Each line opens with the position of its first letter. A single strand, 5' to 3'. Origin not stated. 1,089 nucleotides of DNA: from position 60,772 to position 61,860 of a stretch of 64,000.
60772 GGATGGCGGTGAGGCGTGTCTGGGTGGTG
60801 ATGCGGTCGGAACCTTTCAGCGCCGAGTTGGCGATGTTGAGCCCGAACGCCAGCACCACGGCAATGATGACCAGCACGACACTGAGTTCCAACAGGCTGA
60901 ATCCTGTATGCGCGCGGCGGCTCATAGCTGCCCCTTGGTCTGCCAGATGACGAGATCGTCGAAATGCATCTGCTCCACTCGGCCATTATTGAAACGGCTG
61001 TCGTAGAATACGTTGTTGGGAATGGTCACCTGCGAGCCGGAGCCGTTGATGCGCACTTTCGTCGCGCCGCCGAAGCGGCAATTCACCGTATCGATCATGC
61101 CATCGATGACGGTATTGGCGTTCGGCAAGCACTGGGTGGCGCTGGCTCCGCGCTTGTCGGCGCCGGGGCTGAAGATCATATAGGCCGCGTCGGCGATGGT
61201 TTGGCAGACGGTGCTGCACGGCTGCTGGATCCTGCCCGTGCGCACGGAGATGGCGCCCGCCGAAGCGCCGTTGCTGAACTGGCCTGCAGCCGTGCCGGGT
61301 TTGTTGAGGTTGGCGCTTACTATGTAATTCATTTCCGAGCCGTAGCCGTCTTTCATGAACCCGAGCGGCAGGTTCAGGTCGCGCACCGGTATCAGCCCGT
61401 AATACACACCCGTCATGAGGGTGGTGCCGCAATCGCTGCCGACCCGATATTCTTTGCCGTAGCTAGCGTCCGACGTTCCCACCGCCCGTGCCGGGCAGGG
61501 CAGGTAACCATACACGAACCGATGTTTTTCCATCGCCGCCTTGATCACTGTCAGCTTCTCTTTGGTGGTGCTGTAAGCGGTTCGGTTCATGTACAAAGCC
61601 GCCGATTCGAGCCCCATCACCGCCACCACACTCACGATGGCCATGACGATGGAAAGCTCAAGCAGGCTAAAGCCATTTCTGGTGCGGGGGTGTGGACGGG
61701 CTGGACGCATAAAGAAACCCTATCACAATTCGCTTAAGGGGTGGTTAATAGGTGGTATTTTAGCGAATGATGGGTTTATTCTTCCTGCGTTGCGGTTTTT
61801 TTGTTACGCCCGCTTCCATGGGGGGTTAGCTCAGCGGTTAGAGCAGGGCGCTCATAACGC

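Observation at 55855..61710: Five-gene operon of paralogous prepilin-type proteins with a GspG-like core and divergent C-terminal modules, far from any assembly machinery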

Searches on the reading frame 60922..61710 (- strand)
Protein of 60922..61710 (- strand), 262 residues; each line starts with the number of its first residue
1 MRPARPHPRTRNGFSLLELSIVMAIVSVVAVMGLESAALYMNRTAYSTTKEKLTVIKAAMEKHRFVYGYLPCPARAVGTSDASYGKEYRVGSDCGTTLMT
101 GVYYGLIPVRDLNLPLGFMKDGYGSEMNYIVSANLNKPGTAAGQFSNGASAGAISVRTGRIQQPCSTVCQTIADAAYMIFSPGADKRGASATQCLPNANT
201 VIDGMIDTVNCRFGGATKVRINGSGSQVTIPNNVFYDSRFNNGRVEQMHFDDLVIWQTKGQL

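Call 3: search_protein_families(library=pfam, proteins=[window:60922-61710:-], max_evalue=1)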
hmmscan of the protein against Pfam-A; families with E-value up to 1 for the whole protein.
window:60922-61710:- (262 aa): 2 families
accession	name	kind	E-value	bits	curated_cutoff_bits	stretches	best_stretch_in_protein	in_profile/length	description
PF07963.17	N_methyl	-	2.7e-06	27.2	21.2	1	9-33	2-26/27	Prokaryotic N-terminal methylation motif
PF06594.17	HCBP_related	-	0.0041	17.5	21.4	1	219-256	4-38/42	Haemolysin-type calcium binding protein related domain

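Call 4: search_protein_families(library=ncbifam, proteins=[window:60922-61710:-], max_evalue=1)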
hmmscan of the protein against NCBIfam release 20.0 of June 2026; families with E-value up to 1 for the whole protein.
window:60922-61710:- (262 aa): 9 families
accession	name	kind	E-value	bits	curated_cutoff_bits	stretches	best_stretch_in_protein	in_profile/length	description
TIGR02532.1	IV_pilin_GFxxxE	domain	6e-07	29.1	16.3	1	11-34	1-24/24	prepilin-type N-terminal cleavage/methylation domain-containing protein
NF007862.0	PRK10574.1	equivalog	0.0001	22.5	138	1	11-61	4-54/145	prepilin peptidase-dependent pilin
NF007800.0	PRK10506.1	equivalog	0.00034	20.5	158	1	9-49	6-46/163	prepilin peptidase-dependent protein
NF041775.1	typeIV_PilA_Myxo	equivalog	0.00084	19.4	400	1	1-59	1-58/214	type IV pilin protein PilA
NF041013.1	T4P_ComGE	equivalog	0.0031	17.6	49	1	12-63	4-56/83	competence type IV pilus minor pilin ComGE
TIGR01710.1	typeII_sec_gspG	equivalog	0.0097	15.9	88.85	1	13-72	2-61/134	type II secretion system major pseudopilin GspG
TIGR01708.2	typeII_sec_gspH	equivalog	0.03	14.3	80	1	12-36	2-26/169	type II secretion system minor pseudopilin GspH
NF007848.0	PRK10557.1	equivalog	0.03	13.6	120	1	7-32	6-31/192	prepilin peptidase-dependent protein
TIGR01707.1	gspI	equivalog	0.047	14.2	44.35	1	13-45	1-33/101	type II secretion system minor pseudopilin GspI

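Call 9: find_homologous_proteins(query=A2, max_evalue=0.001)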
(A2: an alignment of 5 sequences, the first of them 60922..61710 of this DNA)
Query A2 (5 sequences) (262 aa, profile of the alignment): 107 proteins with E <= 0.001 among 7314 candidates.
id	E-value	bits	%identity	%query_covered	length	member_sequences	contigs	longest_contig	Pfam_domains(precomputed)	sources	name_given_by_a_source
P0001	1.2e-92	328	100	100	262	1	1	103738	PF07963.18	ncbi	-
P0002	9.2e-83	296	24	68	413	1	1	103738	-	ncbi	-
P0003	1.1e-67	246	63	98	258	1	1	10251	PF07963.18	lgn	-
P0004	1.8e-67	246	61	100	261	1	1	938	PF07963.18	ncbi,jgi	jgi:prepilin-type N-terminal cleavage/methylation domain-containing protein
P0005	6.4e-66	241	58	100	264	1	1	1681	PF07963.18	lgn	-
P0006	1.2e-63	233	57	100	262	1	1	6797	PF07963.18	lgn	-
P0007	2.0e-63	232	61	98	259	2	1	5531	PF07963.18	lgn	-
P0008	1.1e-62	230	61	98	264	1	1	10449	PF07963.18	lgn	-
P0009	1.2e-61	227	58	100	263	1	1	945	PF07963.18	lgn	-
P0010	2.0e-61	226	59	100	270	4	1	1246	PF07963.18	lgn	-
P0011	3.1e-60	222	62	98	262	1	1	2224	PF07963.18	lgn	-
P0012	2.9e-59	219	58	100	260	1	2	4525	PF07963.18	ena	-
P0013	5.9e-58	215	55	100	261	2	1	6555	PF07963.18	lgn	-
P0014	1.7e-57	213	54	97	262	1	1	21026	PF07963.18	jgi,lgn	jgi:prepilin-type N-terminal cleavage/methylation domain-containing protein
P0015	7.1e-56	208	53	100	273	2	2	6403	PF07963.18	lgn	-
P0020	3.4e-49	186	46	100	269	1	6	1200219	PF07963.18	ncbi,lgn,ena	-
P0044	7.3e-41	159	40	96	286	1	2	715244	PF07963.18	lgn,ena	-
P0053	3.1e-36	143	24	70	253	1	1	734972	-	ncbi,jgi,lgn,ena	jgi:hypothetical protein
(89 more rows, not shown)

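Call 10: find_encoding_contigs(protein=P0001, flank=10000, max_places=3)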
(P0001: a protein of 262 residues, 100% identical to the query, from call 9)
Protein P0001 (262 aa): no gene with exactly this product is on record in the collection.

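Call 11: find_encoding_contigs(protein=P0020, flank=10000, max_places=3)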
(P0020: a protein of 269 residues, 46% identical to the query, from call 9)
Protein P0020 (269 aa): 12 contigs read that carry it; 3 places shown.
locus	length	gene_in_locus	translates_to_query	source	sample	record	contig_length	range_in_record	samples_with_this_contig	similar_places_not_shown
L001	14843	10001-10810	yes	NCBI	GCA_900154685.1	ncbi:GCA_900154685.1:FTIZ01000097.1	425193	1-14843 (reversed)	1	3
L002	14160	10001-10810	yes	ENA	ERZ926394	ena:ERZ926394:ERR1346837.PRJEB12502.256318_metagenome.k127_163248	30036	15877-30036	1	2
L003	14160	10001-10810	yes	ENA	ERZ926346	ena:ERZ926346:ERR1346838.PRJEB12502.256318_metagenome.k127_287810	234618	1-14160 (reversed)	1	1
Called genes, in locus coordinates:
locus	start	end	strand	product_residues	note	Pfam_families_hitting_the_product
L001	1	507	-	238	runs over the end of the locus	PF00977:His_biosynth, PF01207:Dus (faint)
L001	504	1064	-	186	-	PF00583:Acetyltransf_1, PF13508:Acetyltransf_7, PF13673:Acetyltransf_10 (weak)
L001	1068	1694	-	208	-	PF00117:GATase, PF01174:SNO (faint)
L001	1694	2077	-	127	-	PF10947:DUF2628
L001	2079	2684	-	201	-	PF00475:IGPD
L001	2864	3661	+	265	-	PF01047:MarR, PF12802:MarR_2, PF13302:Acetyltransf_3 (weak), PF00583:Acetyltransf_1, PF13673:Acetyltransf_10, PF08445:FR47 (faint), PF13508:Acetyltransf_7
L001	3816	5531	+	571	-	PF00989:PAS, PF08447:PAS_3, PF08448:PAS_4, PF13426:PAS_9, PF00989:PAS, PF08448:PAS_4, PF08447:PAS_3, PF13426:PAS_9, +6 more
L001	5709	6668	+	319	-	PF00291:PALP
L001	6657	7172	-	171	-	-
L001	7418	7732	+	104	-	PF24038:DUF7347 (weak), PF12840:HTH_20, PF01022:HTH_5, PF12802:MarR_2, PF13412:HTH_24 (weak), PF13601:HTH_34 (weak), PF21476:PF0610-like_N (faint)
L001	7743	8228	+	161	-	PF08327:AHSA1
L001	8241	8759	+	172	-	PF02600:DsbB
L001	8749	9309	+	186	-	PF03232:COQ7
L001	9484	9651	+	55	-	-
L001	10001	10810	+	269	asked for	PF07963:N_methyl (faint)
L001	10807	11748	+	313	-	PF07963:N_methyl (weak)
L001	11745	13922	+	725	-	-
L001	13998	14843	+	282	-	?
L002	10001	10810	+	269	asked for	PF07963:N_methyl (faint)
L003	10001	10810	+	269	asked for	PF07963:N_methyl (faint)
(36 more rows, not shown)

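Call 14: find_related_loci(query=A3, collection=genome_contigs, flank=10000)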
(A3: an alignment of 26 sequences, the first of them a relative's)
Query A3 (262 aa) in genome_contigs; peptide patterns used: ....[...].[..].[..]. (x = any residue, [..] = any of these).
584 stretches matched a pattern (row limit reached: there are more); 160 encode a relative of the query (tblastn E <= 1e-3); the best 80 are kept; 79 distinct loci.
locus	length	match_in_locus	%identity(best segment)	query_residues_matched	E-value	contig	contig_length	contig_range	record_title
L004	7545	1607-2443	45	3-259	2e-61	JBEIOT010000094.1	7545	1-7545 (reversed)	MAG: Azospirillum sp. isolate Sample-106-S6-bin-20 Sample_106_S6-bin_20-k141_1370140, whole genome shotgun sequence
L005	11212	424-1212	43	5-262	5e-61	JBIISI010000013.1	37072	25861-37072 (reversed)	MAG: Rickettsiales bacterium isolate ME2003-11-11_3300044715_group2_bin75 Rohwer_bin1997_scaffold_98_c2, whole genome sh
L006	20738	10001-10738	44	13-262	7e-58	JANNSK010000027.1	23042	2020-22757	MAG: Alphaproteobacteria bacterium isolate SOY_31_metabat_223 SOY_31_k141_3021424, whole genome shotgun sequence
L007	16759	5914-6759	40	6-262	2e-55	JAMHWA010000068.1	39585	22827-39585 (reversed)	MAG: Alphaproteobacteria bacterium isolate UR_AS_maxbin.022 k201_1883522, whole genome shotgun sequence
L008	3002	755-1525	45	13-262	6e-55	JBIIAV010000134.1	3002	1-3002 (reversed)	MAG: Rickettsiales bacterium isolate ME2000-06-06pf_3300042549_group1_bin80 Rohwer_bin1995_scaffold_40793_c1, whole geno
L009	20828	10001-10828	41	9-262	4e-54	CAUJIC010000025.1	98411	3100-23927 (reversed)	MAG: Pseudomonadota bacterium isolate KLAP13 genome assembly, contig: KLAP13_431642, whole genome shotgun sequence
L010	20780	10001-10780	43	9-262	2e-53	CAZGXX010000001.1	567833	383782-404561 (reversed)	MAG TPA_asm: uncultured Azospirillum sp. isolate SRP296810_co1_155 genome assembly, contig: NODE_2_length_567833_cov_11.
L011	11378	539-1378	41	5-262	8e-50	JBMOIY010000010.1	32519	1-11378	MAG: Rickettsiales bacterium isolate Deming_bin.490 contig2844, whole genome shotgun sequence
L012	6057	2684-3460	39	4-262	4e-48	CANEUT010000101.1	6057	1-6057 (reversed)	MAG: Rickettsiales bacterium isolate CE-Jul18-75 genome assembly, contig: CE-Jul18-75.fna-C101, whole genome shotgun seq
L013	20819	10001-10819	39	7-262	1e-47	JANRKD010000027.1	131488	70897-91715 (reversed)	MAG: Alphaproteobacteria bacterium isolate bins.32 k141_3704630, whole genome shotgun sequence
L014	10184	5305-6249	35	2-262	2e-37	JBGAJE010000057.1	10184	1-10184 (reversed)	MAG: Rickettsiales bacterium isolate MAG_MBR_H125.1 MBRH125-1_opera_contig_10617, whole genome shotgun sequence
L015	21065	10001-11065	39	6-262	1e-29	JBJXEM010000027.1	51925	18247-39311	MAG: Rickettsiales bacterium isolate P.bin.123 k127_3561110, whole genome shotgun sequence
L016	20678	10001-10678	32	11-259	6e-29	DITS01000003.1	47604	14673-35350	MAG TPA_asm: Alphaproteobacteria bacterium UBA6178 UBA6178_contig_107291, whole genome shotgun sequence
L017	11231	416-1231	29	1-259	8e-25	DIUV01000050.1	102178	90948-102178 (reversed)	MAG TPA_asm: Alphaproteobacteria bacterium UBA6149 UBA6149_contig_5583, whole genome shotgun sequence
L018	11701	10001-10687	29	7-259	6e-24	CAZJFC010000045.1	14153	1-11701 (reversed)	MAG TPA_asm: uncultured Rickettsiales bacterium isolate SRP344714_co1_373 genome assembly, contig: NODE_7827_length_1415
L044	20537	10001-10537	32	13-189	2e-16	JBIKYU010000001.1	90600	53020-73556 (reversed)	MAG: Rickettsiales bacterium isolate ME2015-10-15_3300034096_group6_bin18 Rohwer_bin2002_scaffold_27_c1, whole genome sh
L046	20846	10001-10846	29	7-262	5e-23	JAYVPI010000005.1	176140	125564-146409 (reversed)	MAG: Alphaproteobacteria bacterium isolate GL72_DN_metabinner_10 GL72_DN_metabinner_10_4, whole genome shotgun sequence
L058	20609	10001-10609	27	1-189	9e-13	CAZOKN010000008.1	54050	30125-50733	MAG TPA_asm: uncultured Rickettsiaceae bacterium isolate SRP286056_co1_34 genome assembly, contig: NODE_585_length_54050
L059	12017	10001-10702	24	2-189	3e-12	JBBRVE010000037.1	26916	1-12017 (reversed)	MAG: Bdellovibrionales bacterium isolate La3_metabat2.091 La3_metabat2.091_K_3825785_L_26916_cov_13.0014, whole genome s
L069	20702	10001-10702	24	2-189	1e-11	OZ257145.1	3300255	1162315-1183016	MAG: Alphaproteobacteria bacterium isolate 69972d1d-dbf9-468a-a7e1-338fb8fe1a5a genome assembly, chromosome: 1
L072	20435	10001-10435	27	9-157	2e-10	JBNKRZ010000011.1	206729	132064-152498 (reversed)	MAG: Alphaproteobacteria bacterium isolate B1B2.bin.17.orig k141_1351896, whole genome shotgun sequence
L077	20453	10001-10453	28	11-171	5e-10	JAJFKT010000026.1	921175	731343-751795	MAG: Woeseiaceae bacterium isolate OFTM48 OFTM48_25, whole genome shotgun sequence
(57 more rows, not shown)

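Call 18: find_encoding_contigs(protein=P0044, flank=10000, max_places=1)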
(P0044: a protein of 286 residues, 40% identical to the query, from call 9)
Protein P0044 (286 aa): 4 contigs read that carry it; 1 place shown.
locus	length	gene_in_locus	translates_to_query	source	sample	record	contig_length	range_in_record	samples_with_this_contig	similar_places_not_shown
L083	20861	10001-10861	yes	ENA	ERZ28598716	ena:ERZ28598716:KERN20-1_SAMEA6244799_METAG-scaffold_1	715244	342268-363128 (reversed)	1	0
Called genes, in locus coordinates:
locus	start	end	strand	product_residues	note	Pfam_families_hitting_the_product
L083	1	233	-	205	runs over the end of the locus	PF01545:Cation_efflux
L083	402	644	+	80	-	-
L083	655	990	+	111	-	PF01022:HTH_5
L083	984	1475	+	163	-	PF01252:Peptidase_A8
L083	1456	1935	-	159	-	PF03713:DUF305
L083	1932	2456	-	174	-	PF03713:DUF305, PF13628:DUF4142, PF03713:DUF305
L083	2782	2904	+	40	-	-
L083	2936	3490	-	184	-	-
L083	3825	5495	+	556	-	PF02463:SMC_N, PF13175:AAA_15 (weak), PF13476:AAA_23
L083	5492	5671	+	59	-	-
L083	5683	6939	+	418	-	PF13356:Arm-DNA-bind_3, PF14659:Phage_int_SAM_3, PF00589:Phage_integrase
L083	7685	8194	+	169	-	PF02600:DsbB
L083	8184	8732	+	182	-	PF03232:COQ7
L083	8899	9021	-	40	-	-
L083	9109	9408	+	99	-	-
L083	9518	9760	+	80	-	PF01022:HTH_5, PF01047:MarR (weak), PF12802:MarR_2 (weak), PF12840:HTH_20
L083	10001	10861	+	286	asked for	PF07963:N_methyl (weak)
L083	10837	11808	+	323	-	PF07963:N_methyl (weak)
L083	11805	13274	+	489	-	PF01079:Hint (faint), PF05203:Hom_end_hint (weak), PF14623:Vint (weak)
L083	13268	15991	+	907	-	PF00415:RCC1 (faint), PF25390:WD40_RLD, PF13540:RCC1_2 (weak), PF25390:WD40_RLD (weak)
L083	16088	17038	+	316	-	-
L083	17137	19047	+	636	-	PF00012:HSP70, PF06723:MreB_Mbl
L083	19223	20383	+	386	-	PF00226:DnaJ, PF01556:DnaJ_C, PF00684:DnaJ_CXXCXGXG, PF15777:Anti-TRAP (faint), PF27439:DnaJ_C_2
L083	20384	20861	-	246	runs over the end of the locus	-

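Call 19: find_encoding_contigs(protein=P0053, flank=10000, max_places=1)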
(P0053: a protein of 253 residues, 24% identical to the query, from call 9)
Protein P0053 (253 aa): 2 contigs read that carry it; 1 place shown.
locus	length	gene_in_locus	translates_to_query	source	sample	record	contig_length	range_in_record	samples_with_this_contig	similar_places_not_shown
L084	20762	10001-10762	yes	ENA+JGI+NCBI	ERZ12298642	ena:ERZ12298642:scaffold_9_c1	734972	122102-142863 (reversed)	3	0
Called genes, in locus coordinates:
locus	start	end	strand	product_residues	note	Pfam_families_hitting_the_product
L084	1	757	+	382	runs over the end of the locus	PF11638:DnaA_N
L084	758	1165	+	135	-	PF19889:DUF6362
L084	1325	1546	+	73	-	-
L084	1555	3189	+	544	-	PF00239:Resolvase, PF07508:Recombinase (weak), PF13408:Zn_ribbon_recom (weak)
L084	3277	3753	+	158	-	PF02600:DsbB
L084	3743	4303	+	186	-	PF03232:COQ7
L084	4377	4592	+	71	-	-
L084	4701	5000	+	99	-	-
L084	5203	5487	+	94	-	PF01022:HTH_5, PF01047:MarR (weak), PF12840:HTH_20, PF13412:HTH_24, PF08279:HTH_11 (weak)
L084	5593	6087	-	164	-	PF20472:PDDEXK_11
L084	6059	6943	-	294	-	PF02086:MethyltransfD12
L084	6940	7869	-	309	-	PF12760:Zn_ribbon_IS1595, PF12762:DDE_Tnp_IS1595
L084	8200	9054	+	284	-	-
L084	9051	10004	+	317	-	-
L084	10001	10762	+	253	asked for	-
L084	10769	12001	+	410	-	PF07963:N_methyl (weak)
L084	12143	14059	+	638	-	PF00012:HSP70, PF06723:MreB_Mbl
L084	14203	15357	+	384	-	PF00226:DnaJ, PF01556:DnaJ_C, PF00684:DnaJ_CXXCXGXG, PF27439:DnaJ_C_2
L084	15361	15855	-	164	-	-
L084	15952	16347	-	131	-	-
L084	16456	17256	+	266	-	PF01113:DapB_N, PF05173:DapB_C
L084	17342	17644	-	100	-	-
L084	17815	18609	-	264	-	-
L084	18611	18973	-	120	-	-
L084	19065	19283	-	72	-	-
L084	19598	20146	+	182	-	-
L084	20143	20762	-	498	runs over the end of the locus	PF01523:PmbA_TldD_1st, PF19290:PmbA_TldD_2nd, PF19289:PmbA_TldD_3rd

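Call 25: predict_structure(alignment_id=A4)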
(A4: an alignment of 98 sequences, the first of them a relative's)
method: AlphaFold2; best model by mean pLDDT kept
length: 262 residues; sequences in the alignment: 98
mean_pLDDT: 91.4   pTM: 0.84
mean pLDDT of the five models: 91.4, 90.1, 89.7, 88.6, 88.6
residues with pLDDT >= 90: 206; 70-90: 45; 50-70: 9; < 50: 2
segments of 3 or more residues with pLDDT < 50: none
pLDDT, mean of each block of 10 residues (from residue 1): 69 82 97 95 97 98 96 95 96 91 96 97 96 95 92 96 94 97 88 68 90 81 89 95 92 97 92
secondary structure, 60 per line:
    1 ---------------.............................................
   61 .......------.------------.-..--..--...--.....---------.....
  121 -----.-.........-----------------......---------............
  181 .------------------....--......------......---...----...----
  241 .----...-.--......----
elements in order: H16-67 E97-99 E102-106 H116-119 E128-132 H133-136 E154-159 E169-181 H200-203 H206-211 E218-220 E227-229 E234-236 E253-258

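Call 67: find_homologous_proteins(query=L046:9179-9934:-, max_evalue=1e-20)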
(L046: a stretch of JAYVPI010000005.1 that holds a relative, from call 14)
Query L046:9179-9934:- (251 aa): 967 proteins with E <= 1e-20 among 8000 candidates; the best 120 are listed.
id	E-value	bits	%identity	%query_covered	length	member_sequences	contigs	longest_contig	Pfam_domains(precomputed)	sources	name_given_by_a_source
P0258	1.1e-158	545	100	100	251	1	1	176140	PF01478.24,PF06750.19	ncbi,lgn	-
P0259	1.5e-129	449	78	100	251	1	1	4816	PF01478.24,PF06750.19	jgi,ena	-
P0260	4.7e-124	431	73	98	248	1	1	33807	PF01478.24,PF06750.19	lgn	-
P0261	4.9e-115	402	70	97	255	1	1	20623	PF01478.24,PF06750.19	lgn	-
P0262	1.7e-114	400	71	94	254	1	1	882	PF01478.24,PF06750.19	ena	-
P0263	4.7e-110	385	70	94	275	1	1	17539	PF01478.24,PF06750.19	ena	-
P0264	7.4e-104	365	67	93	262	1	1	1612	PF01478.24,PF06750.19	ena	-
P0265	2.3e-95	337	69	85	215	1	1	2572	PF01478.24,PF06750.19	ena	-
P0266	1.0e-90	322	59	99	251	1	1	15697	PF01478.24,PF06750.19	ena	-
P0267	1.9e-88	315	57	96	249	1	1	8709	PF01478.24,PF06750.19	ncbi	-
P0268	8.2e-86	306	55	100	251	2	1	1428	PF01478.24,PF06750.19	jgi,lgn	jgi:prepilin signal peptidase PulO-like enzyme (type II secretory pathway)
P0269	1.9e-83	298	54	94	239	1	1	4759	PF01478.24,PF06750.19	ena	-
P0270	1.8e-82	295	56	96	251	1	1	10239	PF01478.24,PF06750.19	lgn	-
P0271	2.3e-82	295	58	94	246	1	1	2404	PF01478.24,PF06750.19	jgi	jgi:prepilin signal peptidase PulO-like enzyme (type II secretory pathway)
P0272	1.1e-81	293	57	94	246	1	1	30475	PF01478.24,PF06750.19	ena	-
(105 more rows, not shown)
